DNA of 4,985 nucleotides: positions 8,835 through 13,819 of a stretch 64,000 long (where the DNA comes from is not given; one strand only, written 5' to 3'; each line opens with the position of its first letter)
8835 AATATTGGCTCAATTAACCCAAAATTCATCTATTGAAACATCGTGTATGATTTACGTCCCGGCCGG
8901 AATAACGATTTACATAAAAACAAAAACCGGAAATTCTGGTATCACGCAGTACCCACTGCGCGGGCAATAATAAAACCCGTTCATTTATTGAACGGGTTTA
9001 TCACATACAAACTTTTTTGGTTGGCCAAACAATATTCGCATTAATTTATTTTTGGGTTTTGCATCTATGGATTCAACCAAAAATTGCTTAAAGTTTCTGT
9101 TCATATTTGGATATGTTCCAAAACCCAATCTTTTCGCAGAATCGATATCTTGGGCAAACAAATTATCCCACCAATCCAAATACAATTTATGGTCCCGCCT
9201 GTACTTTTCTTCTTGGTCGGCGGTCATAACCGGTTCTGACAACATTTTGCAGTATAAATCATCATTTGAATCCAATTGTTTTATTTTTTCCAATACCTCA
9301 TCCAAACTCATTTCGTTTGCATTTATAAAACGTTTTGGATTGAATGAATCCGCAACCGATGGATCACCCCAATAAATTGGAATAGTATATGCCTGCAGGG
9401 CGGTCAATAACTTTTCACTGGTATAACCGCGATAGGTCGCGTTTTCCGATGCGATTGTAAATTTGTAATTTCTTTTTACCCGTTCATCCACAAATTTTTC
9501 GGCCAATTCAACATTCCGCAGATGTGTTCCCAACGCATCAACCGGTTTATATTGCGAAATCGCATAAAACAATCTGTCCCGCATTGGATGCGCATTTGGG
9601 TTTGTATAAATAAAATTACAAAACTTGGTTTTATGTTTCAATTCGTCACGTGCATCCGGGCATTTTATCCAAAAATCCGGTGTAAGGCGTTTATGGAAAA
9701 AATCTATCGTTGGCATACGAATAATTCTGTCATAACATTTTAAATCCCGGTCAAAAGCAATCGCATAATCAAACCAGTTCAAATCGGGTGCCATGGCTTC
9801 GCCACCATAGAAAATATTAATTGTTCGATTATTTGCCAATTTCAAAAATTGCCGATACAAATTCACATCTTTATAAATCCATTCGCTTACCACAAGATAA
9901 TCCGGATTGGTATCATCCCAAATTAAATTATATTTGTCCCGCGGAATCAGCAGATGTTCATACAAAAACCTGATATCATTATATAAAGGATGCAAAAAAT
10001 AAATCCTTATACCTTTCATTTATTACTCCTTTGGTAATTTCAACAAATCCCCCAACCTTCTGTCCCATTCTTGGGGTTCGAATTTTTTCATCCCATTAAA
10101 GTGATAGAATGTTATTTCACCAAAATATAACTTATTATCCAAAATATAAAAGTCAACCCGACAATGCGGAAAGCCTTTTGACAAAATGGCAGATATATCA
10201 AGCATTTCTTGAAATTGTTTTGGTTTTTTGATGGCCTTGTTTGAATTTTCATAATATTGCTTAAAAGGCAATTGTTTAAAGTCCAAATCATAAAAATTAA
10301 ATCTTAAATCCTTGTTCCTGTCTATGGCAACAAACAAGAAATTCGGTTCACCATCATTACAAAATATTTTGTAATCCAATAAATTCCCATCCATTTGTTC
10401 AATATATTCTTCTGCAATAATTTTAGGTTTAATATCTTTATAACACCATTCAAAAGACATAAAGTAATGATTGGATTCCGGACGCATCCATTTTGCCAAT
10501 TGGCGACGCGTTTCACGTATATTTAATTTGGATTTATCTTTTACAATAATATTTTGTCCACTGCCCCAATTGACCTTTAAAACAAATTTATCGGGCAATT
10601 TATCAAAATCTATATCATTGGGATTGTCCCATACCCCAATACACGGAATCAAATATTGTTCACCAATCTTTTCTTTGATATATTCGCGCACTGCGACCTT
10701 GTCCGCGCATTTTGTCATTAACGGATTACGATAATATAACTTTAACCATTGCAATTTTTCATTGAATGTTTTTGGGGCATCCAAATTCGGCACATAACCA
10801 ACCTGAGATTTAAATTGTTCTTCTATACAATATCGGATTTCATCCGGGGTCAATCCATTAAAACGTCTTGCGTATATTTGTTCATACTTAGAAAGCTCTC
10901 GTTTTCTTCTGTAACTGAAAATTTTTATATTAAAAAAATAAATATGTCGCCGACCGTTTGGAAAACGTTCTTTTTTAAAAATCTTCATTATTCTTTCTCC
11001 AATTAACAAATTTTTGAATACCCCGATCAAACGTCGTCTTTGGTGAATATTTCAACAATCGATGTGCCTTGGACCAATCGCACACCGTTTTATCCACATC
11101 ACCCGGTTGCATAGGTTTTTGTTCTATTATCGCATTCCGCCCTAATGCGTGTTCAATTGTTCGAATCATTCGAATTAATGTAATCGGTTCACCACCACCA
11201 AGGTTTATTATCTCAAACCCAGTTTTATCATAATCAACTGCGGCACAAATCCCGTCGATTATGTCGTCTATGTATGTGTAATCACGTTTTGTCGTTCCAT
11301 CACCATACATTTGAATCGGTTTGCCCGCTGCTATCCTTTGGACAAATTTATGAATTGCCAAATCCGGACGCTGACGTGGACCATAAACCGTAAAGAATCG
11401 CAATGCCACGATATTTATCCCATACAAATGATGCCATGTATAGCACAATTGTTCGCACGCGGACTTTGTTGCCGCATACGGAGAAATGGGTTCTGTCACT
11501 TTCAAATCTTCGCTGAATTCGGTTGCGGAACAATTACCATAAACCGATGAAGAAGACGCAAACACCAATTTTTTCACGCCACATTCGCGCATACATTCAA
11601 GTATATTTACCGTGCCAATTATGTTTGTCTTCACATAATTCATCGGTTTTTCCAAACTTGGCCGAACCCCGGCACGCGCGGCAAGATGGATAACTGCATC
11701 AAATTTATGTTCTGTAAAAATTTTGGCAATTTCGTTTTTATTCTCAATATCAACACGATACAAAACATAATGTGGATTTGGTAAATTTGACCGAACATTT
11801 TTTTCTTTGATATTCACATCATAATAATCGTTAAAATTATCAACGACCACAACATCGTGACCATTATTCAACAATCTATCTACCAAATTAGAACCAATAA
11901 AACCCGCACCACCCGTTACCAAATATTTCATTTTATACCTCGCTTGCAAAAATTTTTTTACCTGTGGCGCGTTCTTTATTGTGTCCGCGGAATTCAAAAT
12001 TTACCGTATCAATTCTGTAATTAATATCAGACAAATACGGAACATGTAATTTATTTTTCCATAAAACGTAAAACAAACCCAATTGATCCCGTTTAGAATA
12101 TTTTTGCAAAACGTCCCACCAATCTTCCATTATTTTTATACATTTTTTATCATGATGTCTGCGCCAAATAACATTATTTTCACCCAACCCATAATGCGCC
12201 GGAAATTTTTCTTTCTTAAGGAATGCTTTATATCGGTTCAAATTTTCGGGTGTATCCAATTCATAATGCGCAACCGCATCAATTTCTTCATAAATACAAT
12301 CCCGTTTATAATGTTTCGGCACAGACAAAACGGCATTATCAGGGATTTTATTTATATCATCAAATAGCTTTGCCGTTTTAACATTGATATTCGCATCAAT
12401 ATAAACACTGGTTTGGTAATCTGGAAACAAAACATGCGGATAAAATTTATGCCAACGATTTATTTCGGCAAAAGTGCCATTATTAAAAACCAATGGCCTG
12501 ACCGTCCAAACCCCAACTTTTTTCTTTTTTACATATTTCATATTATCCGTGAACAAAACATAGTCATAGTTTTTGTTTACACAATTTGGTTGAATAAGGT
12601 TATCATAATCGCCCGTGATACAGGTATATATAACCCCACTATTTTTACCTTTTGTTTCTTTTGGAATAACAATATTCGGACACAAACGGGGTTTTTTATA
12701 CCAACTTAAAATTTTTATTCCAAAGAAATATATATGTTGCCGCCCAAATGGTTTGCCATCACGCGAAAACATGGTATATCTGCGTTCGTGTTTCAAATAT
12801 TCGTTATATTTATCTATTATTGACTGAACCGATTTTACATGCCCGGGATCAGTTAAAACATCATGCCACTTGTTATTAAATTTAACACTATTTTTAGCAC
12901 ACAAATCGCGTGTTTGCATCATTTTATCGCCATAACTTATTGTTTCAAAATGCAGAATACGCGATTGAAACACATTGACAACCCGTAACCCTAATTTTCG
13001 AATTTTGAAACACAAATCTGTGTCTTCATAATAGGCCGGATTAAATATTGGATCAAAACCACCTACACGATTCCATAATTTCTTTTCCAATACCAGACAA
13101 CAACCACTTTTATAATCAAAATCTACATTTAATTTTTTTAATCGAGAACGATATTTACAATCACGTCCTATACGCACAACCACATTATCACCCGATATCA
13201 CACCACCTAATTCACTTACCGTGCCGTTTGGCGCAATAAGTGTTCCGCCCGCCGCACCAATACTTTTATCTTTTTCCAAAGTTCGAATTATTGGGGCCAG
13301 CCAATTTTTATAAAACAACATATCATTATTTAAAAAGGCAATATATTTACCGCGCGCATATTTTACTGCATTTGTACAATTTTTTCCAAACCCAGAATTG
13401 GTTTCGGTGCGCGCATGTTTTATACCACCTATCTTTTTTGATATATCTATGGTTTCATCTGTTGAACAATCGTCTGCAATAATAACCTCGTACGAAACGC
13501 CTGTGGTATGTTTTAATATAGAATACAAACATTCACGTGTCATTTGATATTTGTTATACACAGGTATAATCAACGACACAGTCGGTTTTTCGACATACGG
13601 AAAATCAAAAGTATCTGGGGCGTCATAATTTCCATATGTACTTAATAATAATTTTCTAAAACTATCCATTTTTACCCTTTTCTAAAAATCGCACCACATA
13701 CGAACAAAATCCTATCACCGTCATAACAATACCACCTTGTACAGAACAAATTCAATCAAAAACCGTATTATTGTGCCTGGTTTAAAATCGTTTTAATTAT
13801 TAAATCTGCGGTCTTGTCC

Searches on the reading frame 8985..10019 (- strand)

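Call 17: search_protein_families(library=pfam, proteins=[window:8985-10019:-], max_evalue=0.00001)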
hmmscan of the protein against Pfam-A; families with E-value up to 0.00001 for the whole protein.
window:8985-10019:- (344 aa): 2 families
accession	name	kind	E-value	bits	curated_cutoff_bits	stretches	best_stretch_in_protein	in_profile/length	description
PF00852.26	Glyco_transf_10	-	3.3e-16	59.9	23.9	1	128-258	2-134/182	Glycosyltransferase family 10 (fucosyltransferase) C-term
PF18025.7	FucT_N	-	1.2e-09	38.9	27.2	1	28-106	23-89/91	Alpha-(1,3)-fucosyltransferase FucT N-terminal domain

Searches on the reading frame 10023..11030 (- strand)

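Call 17: search_protein_families(library=pfam, proteins=[window:10023-11030:-], max_evalue=0.00001)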
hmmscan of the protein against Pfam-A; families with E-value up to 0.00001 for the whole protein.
window:10023-11030:- (335 aa): 1 family
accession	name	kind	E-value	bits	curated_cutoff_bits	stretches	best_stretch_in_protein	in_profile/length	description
PF14305.11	ATPgrasp_TupA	-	3.4e-65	220.4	25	1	91-331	1-241/241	TupA-like ATPgrasp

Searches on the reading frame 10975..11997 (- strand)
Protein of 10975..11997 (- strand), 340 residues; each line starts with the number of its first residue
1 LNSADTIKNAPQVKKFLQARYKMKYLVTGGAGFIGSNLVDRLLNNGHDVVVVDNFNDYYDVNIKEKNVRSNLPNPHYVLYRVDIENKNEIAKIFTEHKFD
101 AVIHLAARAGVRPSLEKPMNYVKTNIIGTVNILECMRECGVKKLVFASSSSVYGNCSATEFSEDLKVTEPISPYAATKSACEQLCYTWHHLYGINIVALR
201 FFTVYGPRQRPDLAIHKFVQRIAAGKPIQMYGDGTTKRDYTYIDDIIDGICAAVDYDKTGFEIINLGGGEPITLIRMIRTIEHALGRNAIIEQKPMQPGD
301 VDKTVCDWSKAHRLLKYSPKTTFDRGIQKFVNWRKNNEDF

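Call 17: search_protein_families(library=pfam, proteins=[window:10975-11997:-], max_evalue=0.00001)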
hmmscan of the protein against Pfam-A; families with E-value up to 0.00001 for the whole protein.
window:10975-11997:- (340 aa): 9 families
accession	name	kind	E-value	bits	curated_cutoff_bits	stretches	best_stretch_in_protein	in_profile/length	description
PF16363.11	GDP_Man_Dehyd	-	2.4e-70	238.1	27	1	26-329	1-331/332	GDP-mannose 4,6 dehydratase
PF01370.27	Epimerase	-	5.8e-68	229.3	20.9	1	26-267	2-240/240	NAD dependent epimerase/dehydratase family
PF01073.25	3Beta_HSD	-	1.1e-24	87.4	22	1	26-253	1-228/280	3-beta hydroxysteroid dehydrogenase/isomerase family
PF02719.21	Polysacc_synt_2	-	4e-22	79.2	20.2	1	26-287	2-249/293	Polysaccharide biosynthesis protein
PF04321.23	RmlD_sub_bind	-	2.1e-16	60.3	27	1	23-235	1-180/287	RmlD substrate binding domain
PF07993.18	NAD_binding_4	-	1.7e-11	44.3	20.1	1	97-206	87-209/258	Male sterility protein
PF13460.12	NAD_binding_10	-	4.3e-09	36.9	27.2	1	29-184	1-130/184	NAD(P)H-binding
PF00106.31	adh_short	-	7.9e-07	29.2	26.6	1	26-190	4-165/195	short chain dehydrogenase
PF08659.16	KR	-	8e-06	26.3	22.6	0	25-157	3-145/180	KR domain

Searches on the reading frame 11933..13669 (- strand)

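Call 19: search_protein_families(library=pfam, proteins=[window:11933-13669:-], max_evalue=0.00001)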
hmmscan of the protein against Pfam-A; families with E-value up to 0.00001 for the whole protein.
window:11933-13669:- (578 aa): 4 families
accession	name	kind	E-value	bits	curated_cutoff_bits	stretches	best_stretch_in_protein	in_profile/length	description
PF00535.33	Glycos_transf_2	-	6.6e-28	98.2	23.3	1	32-148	1-120/168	Glycosyl transferase family 2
PF04765.19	TOD1_MUCI70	-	9.4e-10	38.7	21.4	1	346-540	73-290/314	TOD1/MUCI70, glycosyltransferase-like domain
PF13641.12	Glyco_tranf_2_3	-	1.2e-09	38.9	27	1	29-243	1-214/230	Glycosyltransferase like family 2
PF10111.15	Glyco_tranf_2_2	-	1.9e-06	28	27.3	1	32-225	1-201/276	Glycosyltransferase like family 2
